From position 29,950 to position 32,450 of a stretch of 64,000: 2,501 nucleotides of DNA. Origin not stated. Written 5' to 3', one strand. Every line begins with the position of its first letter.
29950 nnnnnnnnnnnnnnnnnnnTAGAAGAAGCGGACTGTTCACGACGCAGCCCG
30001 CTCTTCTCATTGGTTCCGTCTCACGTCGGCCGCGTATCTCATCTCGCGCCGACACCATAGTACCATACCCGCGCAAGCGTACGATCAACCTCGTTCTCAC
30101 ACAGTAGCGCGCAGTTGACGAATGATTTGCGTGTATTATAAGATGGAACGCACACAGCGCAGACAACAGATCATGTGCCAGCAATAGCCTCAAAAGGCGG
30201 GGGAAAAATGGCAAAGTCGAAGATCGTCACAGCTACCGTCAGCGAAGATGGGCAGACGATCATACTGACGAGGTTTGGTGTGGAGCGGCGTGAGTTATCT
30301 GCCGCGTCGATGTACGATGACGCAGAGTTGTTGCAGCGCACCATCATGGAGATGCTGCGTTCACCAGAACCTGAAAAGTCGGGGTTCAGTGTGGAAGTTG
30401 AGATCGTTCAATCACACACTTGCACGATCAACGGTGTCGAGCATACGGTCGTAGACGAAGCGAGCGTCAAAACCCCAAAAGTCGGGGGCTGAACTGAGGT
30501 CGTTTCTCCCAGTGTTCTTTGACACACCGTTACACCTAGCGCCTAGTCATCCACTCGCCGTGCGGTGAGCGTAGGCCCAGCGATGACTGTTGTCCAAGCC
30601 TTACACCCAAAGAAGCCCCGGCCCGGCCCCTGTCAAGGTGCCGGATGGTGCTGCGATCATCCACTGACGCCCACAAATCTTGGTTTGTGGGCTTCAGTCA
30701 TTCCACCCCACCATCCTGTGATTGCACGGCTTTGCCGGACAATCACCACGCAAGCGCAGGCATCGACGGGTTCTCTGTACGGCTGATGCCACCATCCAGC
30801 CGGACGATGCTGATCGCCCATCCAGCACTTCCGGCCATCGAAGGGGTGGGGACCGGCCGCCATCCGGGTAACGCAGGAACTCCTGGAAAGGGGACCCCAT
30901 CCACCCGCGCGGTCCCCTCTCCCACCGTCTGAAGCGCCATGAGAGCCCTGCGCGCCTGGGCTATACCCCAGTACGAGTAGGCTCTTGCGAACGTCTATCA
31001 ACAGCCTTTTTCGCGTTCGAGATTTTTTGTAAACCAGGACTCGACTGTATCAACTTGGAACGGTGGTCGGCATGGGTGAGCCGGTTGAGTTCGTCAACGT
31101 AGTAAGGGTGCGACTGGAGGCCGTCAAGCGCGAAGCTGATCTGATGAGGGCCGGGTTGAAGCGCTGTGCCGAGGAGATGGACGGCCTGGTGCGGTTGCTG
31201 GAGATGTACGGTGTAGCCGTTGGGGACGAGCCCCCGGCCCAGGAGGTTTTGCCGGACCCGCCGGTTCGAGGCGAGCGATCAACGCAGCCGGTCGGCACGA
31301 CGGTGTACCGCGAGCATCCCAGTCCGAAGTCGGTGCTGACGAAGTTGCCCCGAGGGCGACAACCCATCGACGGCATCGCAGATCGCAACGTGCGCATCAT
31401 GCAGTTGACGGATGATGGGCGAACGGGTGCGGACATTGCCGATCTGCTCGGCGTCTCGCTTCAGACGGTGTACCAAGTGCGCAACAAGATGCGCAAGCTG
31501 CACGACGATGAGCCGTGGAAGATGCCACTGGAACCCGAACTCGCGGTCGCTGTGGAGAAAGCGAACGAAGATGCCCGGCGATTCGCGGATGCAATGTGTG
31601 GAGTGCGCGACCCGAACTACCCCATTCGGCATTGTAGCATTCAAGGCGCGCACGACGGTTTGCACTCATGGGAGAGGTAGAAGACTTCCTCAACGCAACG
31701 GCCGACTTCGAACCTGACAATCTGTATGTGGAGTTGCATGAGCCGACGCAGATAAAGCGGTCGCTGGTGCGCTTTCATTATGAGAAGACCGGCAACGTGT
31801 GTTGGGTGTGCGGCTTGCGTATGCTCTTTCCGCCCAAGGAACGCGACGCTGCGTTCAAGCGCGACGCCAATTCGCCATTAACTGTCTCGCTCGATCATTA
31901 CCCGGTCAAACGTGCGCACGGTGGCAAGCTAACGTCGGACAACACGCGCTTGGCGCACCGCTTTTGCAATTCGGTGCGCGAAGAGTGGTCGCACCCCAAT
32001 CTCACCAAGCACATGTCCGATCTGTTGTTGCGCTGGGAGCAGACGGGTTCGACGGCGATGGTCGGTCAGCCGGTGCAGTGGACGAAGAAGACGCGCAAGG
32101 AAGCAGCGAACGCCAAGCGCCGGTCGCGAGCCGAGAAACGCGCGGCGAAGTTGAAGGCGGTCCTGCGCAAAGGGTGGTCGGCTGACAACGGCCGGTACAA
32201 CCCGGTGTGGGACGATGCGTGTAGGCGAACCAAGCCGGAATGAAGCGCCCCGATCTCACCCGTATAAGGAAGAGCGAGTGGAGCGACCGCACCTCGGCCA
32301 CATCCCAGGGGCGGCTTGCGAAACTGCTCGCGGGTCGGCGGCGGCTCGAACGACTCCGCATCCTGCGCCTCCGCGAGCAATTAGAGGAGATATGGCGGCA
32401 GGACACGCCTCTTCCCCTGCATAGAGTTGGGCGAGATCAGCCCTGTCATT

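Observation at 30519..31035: A ~0.5-kb non-coding, hairpin-dense GC-rich region with seven same-strand CATCC motifs (candidate novel structured RNA or binding array)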

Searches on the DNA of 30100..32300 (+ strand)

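Call 6: search_rna_families(source=window, start=30300, end=31300, threshold=evalue, max_evalue=10, show_alignments=2)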
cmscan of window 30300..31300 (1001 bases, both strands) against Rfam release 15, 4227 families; matches with E-value up to 10: 5.
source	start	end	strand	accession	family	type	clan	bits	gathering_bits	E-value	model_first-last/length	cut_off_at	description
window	30782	30903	-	RF02128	GNAS-AS1_2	Gene; lncRNA;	-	15.2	47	9.6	1-118/118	no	GNAS antisense RNA 1 conserved region 2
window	31064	31118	+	RF03838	MIR8032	Gene; miRNA;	-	15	78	4.9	1-48/48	no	MIR8032 microRNA precursor family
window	31206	31245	+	RF01518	pRNA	Gene;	-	15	34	7.7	1-90/90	no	NoRC associated RNA, pRNA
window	30778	30894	-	RF01881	Xist_exon4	Gene; lncRNA;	-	12.2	100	6.5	1-126/126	no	X-chromosome inactivation gene exon 4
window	30881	30922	-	RF03108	Methylosinus-1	Gene; sRNA;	-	11.6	145.1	4.6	1-214/214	no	Methylosinus-1 RNA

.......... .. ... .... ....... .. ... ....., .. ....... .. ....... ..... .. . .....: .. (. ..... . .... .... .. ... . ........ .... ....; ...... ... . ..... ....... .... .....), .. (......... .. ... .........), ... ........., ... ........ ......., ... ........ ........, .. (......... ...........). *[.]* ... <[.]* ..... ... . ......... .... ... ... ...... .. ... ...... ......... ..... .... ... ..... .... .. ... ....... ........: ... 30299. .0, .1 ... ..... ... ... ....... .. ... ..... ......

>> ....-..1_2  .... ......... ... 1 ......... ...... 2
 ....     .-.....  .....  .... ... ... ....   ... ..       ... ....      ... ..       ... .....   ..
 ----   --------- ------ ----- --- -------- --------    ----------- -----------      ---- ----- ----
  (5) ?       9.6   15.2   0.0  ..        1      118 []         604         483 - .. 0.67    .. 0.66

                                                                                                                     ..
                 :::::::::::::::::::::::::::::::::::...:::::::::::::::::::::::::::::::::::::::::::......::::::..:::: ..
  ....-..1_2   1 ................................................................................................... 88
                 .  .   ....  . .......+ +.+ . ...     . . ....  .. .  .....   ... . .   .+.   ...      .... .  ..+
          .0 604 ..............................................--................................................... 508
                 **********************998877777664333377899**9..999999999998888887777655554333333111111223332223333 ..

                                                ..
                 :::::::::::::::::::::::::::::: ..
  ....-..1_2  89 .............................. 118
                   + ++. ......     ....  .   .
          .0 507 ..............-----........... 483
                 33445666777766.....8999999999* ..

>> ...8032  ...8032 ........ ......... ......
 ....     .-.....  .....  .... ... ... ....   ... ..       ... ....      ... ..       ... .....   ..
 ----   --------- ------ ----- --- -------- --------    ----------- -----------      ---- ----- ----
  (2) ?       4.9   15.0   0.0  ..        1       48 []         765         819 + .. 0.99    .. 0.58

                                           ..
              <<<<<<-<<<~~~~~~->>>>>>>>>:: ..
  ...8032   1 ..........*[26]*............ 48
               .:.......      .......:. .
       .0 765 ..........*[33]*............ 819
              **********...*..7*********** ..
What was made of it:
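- No Csr or Rsm family matches, even at E = 10 (call 6).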

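Call 9: search_dna_similar(query=window:30100-32300:+, collection=phages, mode=distant, max_rows=30)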
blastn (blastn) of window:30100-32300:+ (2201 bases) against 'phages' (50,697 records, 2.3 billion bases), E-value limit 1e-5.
No match.

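Call 60: search_dna_similar(query=window:30493-31071:+, collection=plasmids, mode=distant, max_evalue=0.001, max_rows=10)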
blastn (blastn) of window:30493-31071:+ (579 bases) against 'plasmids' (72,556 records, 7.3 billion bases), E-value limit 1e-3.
No match.
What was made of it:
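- Tried and rejected: There was no match (calls 9, 60).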

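Call 85: build_rna_model(alignment_id=A4)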
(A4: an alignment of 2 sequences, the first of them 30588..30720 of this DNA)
Model R1 built from alignment A4 (2 sequences, 134 columns); structure: RNAalifold consensus.
model positions 134; base pairs 27; branch points 3; effective number of sequences 1.37; information 0.589 bits per position. Calibrated on 0.2 Mb of random sequence (short: E-values are rough).
structure used (alignment columns):
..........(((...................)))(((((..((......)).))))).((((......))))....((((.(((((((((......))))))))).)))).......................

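Call 86: search_with_rna_model(model_id=R1, sources=[window, L123, L124, L125, L126, L127, L128, L129, L130, L131, L132, L133, L134, L135, L136, L137, L138, L139, L140, L141, L142, L143, L144, L145, L146, L147, L148, L149, L150, L151, L152, L153, L154, L155, L156, L157, L158, L159, L160, L161, L162, L163, L164, L165, L166, L167, L168, L169, L170, L171, L172, L173, L002], max_evalue=1)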
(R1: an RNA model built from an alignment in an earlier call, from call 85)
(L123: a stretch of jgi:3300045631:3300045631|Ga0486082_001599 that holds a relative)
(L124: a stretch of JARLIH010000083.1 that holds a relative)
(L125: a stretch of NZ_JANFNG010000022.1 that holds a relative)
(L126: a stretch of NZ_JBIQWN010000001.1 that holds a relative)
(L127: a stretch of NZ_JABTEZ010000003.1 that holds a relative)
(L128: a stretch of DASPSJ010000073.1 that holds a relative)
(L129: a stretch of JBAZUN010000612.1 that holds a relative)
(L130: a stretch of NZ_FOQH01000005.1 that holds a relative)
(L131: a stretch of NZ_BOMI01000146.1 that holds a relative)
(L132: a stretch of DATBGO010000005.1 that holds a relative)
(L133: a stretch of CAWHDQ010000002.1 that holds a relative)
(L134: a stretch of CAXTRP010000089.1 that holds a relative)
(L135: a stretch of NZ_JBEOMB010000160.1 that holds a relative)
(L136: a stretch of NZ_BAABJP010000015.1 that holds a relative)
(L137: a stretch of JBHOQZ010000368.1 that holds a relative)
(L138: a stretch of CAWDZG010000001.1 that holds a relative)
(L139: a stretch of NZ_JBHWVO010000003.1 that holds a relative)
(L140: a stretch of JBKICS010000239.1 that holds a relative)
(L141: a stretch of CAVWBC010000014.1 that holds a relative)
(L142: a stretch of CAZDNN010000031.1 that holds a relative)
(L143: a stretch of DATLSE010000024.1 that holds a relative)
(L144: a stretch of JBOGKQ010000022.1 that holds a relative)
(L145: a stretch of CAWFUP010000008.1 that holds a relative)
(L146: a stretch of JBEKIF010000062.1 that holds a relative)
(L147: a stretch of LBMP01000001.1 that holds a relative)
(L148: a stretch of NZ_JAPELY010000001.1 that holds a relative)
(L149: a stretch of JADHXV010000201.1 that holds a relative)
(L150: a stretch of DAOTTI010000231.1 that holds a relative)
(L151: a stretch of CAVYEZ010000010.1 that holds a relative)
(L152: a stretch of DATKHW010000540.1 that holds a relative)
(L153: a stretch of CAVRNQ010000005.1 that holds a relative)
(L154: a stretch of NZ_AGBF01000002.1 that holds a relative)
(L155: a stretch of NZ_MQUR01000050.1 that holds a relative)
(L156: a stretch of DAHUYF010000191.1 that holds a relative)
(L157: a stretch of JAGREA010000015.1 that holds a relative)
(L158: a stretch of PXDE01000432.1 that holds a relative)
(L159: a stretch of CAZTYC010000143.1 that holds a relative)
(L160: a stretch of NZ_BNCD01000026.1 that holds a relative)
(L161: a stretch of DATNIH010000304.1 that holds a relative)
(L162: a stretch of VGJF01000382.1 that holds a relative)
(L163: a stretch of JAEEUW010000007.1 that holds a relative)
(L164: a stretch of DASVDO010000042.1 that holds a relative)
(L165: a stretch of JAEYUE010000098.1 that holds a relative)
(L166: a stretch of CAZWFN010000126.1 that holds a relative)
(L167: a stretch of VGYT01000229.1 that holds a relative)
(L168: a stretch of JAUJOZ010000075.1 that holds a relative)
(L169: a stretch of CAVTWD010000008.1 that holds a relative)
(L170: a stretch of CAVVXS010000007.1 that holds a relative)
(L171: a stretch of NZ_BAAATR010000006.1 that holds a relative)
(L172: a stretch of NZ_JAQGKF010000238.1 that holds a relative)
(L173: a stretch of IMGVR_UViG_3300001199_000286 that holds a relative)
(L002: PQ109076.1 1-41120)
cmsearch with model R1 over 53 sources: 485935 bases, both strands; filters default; matches with E-value up to 1: 23.
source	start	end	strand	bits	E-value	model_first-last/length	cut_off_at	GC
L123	12412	12545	+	149.8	2.7e-50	1-134/134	no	0.65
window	30588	30720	+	146.4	4.5e-49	1-134/134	no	0.59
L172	1876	1917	+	19.9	0.00022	11-58/134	no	0.83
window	30664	30698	-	19.6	0.00027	77-111/134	no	0.51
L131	5685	5706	-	19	0.00045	36-58/134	no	0.82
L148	4791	4812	-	18.5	0.00066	36-58/134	no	0.86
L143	1078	1170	-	16.5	0.0033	1-134/134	no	0.65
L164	1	82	+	13.8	0.03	25-134/134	5'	0.7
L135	4552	4573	+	13.6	0.037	36-58/134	no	0.86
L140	5813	5926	-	13.3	0.047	1-134/134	no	0.7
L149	14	135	+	12.9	0.065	1-134/134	no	0.69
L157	824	845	-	12.6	0.082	36-58/134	no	0.86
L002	24581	24713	-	12.6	0.082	1-134/134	no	0.71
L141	7499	7633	-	11.8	0.15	1-134/134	no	0.65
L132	6599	6713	+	11.5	0.2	1-134/134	no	0.69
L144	2507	2612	-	10.9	0.33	1-134/134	no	0.55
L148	4771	4812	+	10.8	0.36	11-58/134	no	0.81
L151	7302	7339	+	10.5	0.45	11-58/134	no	0.79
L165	2491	2539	+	10.3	0.5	11-58/134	no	0.8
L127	6965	7009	-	10.2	0.59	11-58/134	no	0.78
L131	5655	5768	+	10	0.7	1-134/134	no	0.66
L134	4647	4667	-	9.9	0.73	36-58/134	no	0.86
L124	5695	5731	-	9.9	0.74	11-58/134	no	0.86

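Call 97: search_with_rna_model(model_id=R1, sources=[L174, L175, L176, L177], max_evalue=10, filters=off, show_alignments=2)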
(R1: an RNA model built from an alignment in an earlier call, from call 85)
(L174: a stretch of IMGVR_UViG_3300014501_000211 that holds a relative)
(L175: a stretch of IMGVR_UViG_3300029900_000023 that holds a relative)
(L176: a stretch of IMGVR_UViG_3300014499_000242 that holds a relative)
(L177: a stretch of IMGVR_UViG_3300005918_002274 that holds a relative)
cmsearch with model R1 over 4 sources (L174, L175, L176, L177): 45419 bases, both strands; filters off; matches with E-value up to 10: 52.
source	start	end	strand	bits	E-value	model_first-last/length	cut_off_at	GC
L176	1337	1390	+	7.9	0.34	59-111/134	no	0.48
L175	393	452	-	7.1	0.65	1-134/134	no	0.42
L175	7880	7937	-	7.1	0.67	1-134/134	no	0.41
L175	7614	7661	-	6.8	0.82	1-134/134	no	0.5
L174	552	591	-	6.7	0.95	1-134/134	no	0.45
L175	3690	3716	+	6.5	1.1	1-134/134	no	0.44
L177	7108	7146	-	6.4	1.2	1-134/134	no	0.56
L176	3298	3340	-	6.3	1.2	1-134/134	no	0.56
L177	1988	2033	+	6.1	1.6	1-134/134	no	0.48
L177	10426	10465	-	5.8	1.9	1-134/134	no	0.55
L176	9507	9539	-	5.7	2.1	1-134/134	no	0.39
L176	7346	7375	-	5.7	2.1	1-134/134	no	0.57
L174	6605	6632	+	5.5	2.4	1-134/134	no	0.46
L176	4816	4948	-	5.3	2.8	1-134/134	no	0.5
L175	4702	4735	+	5.2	3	1-134/134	no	0.38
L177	468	500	-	5.2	3.1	1-134/134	no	0.48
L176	5308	5328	-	5.2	3.2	37-57/134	no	0.76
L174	9779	9804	-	5.1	3.3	1-134/134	no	0.42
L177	5155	5187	-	5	3.7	1-134/134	no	0.55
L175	6798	6852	-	4.8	4.4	1-134/134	no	0.45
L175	8708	8754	-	4.8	4.4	1-134/134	no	0.43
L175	3543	3591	+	4.7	4.7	1-134/134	no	0.41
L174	5421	5453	-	4.6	5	1-134/134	no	0.52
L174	6444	6480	-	4.6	5.2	1-134/134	no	0.41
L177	5307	5337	-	4.5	5.4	1-134/134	no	0.39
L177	1941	1963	+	4.5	5.7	1-134/134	no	0.48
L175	4431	4471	+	4.4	5.9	1-134/134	no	0.49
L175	9028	9070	-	4.4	5.9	1-134/134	no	0.4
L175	7344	7381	-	4.3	6.3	1-134/134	no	0.26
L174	2411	2447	+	4.2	6.8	1-134/134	no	0.49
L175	8235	8258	-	4.2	6.8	1-134/134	no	0.5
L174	1087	1212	-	4.2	6.9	1-134/134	no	0.52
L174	9656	9686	-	4.2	6.9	1-134/134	no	0.45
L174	5043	5101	-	4.2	7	1-134/134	no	0.58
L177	9656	9694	+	4.1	7.4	1-134/134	no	0.49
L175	3497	3551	-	4.1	7.4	1-134/134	no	0.56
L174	7462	7498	-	4.1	7.4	1-134/134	no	0.41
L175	9127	9157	-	4.1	7.5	1-134/134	no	0.32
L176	8142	8189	-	4.1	7.5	1-134/134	no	0.52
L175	591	613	-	4.1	7.8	1-134/134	no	0.3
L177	8279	8322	+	4.1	7.8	1-134/134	no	0.41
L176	2044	2059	+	4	8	39-55/134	no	0.69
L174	2374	2422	-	4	8.1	1-134/134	no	0.49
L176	11845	11867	-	4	8.3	1-134/134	no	0.43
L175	6957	6995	-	4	8.5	1-134/134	no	0.44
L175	2801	2849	+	3.9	8.7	1-134/134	no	0.43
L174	8611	8638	-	3.9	8.8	1-134/134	no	0.5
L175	44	73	-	3.9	9.2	1-134/134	no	0.43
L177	910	945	+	3.8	9.5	1-134/134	no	0.5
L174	6723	6749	-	3.8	9.6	1-134/134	no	0.52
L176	12071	12110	+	3.8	9.7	1-134/134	no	0.4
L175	2180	2210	-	3.8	9.9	1-134/134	no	0.42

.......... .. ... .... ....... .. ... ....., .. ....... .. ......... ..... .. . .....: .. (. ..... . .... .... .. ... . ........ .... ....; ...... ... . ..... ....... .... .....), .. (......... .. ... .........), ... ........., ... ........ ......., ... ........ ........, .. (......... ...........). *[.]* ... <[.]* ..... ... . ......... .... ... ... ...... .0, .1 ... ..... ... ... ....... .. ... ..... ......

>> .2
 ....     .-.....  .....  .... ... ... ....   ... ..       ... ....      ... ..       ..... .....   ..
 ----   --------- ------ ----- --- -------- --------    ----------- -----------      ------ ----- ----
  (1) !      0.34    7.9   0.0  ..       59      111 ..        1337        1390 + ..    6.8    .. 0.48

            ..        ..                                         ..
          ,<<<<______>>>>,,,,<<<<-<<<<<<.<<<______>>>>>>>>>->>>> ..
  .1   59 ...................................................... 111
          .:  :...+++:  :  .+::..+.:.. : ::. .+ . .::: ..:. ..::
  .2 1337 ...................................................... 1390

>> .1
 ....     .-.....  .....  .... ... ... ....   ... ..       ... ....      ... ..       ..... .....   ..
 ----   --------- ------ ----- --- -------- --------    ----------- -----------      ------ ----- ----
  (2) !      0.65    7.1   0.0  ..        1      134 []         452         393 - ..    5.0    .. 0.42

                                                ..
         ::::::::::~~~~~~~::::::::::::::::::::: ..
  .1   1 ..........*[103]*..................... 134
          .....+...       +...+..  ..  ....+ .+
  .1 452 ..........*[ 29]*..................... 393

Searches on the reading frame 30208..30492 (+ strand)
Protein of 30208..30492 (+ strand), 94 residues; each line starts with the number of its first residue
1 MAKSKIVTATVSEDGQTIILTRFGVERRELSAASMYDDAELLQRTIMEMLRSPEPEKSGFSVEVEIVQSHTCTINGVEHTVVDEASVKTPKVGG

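Call 11: search_protein_families(library=pfam, proteins=[window:30208-30492:+], max_evalue=0.01)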
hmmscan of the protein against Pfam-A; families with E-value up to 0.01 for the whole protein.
window:30208-30492:+ (94 aa): 0 families

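Call 12: search_protein_families(library=phrogs, proteins=[window:30208-30492:+], max_evalue=0.01)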
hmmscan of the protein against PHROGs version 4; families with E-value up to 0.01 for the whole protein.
window:30208-30492:+ (94 aa): 0 families
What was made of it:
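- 30208..30492 (+): 94-aa ORF that precedes the element. L123 has an unrelated 33-aa ORF in the same place. No Pfam or PHROG hit (calls 11, 12).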

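Call 16: find_related_loci(query=window:30208-30492:+, collection=viral_contigs, flank=5000)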
Query window:30208-30492:+ (94 aa) in viral_contigs; peptide patterns used: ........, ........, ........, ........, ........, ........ (x = any residue, [..] = any of these).
12 stretches matched a pattern, but none encodes a relative of the query by tblastn (E <= 1e-3).

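Call 51: find_encoding_contigs(protein=window:30208-30492:+, flank=5000, max_places=10)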
Protein window:30208-30492:+ (94 aa): no gene with exactly this product is on record in the collection.

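Call 53: find_encoding_contigs(protein=window:30208-30489:+, flank=5000, max_places=10)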
Protein seq(94 aa) (94 aa): no gene with exactly this product is on record in the collection.

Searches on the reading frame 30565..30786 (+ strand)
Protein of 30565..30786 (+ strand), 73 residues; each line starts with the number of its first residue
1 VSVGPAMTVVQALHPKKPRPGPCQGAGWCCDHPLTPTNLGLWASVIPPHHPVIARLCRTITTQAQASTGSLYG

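Call 27: search_protein_families(library=pfam, proteins=[window:30565-30786:+], max_evalue=1)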
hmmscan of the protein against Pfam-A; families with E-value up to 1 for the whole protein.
window:30565-30786:+ (73 aa): 0 families

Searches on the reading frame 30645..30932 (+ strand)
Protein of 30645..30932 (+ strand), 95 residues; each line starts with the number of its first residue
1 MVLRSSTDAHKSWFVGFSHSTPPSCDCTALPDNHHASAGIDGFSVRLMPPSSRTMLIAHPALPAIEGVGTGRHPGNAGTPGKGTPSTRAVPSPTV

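Call 27: search_protein_families(library=pfam, proteins=[window:30645-30932:+], max_evalue=1)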
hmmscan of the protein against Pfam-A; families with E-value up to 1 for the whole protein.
window:30645-30932:+ (95 aa): 0 families

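Call 59: search_dna_similar(query=window:30645-30932:+, collection=phages, mode=protein, max_evalue=0.01, max_rows=10)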
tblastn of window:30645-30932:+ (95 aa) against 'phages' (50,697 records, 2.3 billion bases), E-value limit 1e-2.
No match.
